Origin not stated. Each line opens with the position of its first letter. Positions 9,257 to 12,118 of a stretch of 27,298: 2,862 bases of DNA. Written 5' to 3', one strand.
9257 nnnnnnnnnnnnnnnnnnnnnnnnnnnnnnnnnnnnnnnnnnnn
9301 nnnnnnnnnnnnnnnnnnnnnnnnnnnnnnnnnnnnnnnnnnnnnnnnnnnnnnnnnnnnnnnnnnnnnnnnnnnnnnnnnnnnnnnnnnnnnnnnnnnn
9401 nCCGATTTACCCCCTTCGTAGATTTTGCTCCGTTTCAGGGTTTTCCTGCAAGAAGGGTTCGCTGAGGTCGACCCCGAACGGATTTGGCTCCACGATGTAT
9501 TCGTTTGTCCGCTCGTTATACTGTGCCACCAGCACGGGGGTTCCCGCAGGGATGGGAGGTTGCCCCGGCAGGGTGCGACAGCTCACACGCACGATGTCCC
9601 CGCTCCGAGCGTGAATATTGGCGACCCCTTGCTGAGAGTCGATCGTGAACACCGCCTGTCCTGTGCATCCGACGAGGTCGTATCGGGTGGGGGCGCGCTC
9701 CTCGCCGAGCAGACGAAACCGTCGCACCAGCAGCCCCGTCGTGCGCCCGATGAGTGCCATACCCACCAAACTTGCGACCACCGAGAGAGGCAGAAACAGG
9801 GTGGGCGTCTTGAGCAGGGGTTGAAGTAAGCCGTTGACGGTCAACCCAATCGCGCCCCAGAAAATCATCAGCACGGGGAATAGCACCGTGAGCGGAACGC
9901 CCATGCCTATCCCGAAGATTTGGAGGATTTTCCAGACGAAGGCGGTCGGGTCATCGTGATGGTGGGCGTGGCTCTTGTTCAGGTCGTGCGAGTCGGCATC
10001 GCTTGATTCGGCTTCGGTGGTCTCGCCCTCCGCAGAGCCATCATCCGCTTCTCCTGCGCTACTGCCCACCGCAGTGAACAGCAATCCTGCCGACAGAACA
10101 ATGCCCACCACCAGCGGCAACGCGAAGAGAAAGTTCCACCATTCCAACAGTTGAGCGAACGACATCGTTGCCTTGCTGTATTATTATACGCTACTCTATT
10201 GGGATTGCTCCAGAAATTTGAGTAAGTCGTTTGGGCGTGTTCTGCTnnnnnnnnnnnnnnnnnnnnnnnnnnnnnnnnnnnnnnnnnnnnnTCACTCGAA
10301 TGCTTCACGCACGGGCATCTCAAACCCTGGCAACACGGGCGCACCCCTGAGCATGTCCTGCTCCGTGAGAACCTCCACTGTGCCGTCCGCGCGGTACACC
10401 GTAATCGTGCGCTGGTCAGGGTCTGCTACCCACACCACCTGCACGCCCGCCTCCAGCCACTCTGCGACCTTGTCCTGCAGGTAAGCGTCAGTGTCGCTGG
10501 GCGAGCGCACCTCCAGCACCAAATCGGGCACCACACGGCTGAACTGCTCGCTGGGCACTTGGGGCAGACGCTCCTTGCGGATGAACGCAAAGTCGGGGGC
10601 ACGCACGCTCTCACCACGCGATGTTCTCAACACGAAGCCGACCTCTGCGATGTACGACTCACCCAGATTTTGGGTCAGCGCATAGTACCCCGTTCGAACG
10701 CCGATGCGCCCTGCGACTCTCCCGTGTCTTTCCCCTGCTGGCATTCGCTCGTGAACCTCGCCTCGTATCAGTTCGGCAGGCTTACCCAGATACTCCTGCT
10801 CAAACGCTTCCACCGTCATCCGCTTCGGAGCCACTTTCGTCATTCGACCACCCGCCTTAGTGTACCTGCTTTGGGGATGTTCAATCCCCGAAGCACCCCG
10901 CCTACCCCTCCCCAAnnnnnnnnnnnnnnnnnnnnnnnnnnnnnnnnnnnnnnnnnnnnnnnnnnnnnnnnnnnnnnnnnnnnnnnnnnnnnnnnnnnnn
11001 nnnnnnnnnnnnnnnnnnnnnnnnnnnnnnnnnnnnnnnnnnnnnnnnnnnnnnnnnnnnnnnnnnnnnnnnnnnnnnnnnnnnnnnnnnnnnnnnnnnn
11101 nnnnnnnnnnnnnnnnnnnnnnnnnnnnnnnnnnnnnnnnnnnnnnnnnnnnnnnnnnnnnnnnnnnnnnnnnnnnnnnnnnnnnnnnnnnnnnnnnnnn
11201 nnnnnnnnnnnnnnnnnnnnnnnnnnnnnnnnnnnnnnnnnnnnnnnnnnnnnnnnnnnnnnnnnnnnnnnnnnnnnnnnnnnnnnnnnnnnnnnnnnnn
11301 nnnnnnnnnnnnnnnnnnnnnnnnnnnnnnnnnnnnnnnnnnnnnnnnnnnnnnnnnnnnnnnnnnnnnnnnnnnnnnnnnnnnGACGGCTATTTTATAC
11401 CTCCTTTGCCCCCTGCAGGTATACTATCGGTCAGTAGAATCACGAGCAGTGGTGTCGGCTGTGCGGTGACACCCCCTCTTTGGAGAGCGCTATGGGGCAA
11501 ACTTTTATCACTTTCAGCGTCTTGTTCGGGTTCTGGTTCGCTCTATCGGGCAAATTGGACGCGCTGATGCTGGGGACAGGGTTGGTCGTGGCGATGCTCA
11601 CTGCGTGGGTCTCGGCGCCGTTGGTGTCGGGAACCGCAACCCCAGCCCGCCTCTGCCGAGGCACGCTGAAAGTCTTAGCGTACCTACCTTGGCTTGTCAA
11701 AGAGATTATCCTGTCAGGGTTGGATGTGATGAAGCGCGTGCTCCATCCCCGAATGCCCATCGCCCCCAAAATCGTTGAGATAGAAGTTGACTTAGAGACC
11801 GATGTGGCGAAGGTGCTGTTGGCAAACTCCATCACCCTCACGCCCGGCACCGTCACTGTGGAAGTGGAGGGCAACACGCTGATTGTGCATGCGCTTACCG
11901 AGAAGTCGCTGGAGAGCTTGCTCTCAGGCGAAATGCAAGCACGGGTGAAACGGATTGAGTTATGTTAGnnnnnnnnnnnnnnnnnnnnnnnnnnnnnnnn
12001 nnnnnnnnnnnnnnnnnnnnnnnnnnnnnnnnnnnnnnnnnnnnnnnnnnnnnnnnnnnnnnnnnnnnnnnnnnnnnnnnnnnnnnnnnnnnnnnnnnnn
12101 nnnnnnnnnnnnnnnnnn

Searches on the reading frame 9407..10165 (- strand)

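Call 8: search_protein_families(library=pfam, proteins=[window:9407-10165:-])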
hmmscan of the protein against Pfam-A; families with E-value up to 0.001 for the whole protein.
window:9407-10165:- (252 aa): 1 family
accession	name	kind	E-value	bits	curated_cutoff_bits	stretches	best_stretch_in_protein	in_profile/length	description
PF21001.2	YqiJ_N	-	5.9e-05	23.7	23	1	10-139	2-115/116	Inner membrane protein YqiJ, N-terminal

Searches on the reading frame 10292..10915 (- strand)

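Call 20: search_protein_families(library=pfam, proteins=[window:10292-10915:-])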
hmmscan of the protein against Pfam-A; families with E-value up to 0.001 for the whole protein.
window:10292-10915:- (207 aa): 1 family
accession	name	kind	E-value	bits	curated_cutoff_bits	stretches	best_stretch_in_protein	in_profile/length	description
PF05685.18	Uma2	-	1.6e-31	109.6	27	1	43-202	11-171/172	Putative restriction endonuclease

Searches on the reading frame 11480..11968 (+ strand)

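Call 20: search_protein_families(library=pfam, proteins=[window:11480-11968:+])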
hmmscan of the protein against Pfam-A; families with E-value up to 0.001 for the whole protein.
window:11480-11968:+ (162 aa): 1 family
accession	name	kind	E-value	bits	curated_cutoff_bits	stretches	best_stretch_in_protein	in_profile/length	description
PF01899.21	MNHE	-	1.4e-35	122.6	27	1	14-159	3-145/145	Na+/H+ ion antiporter subunit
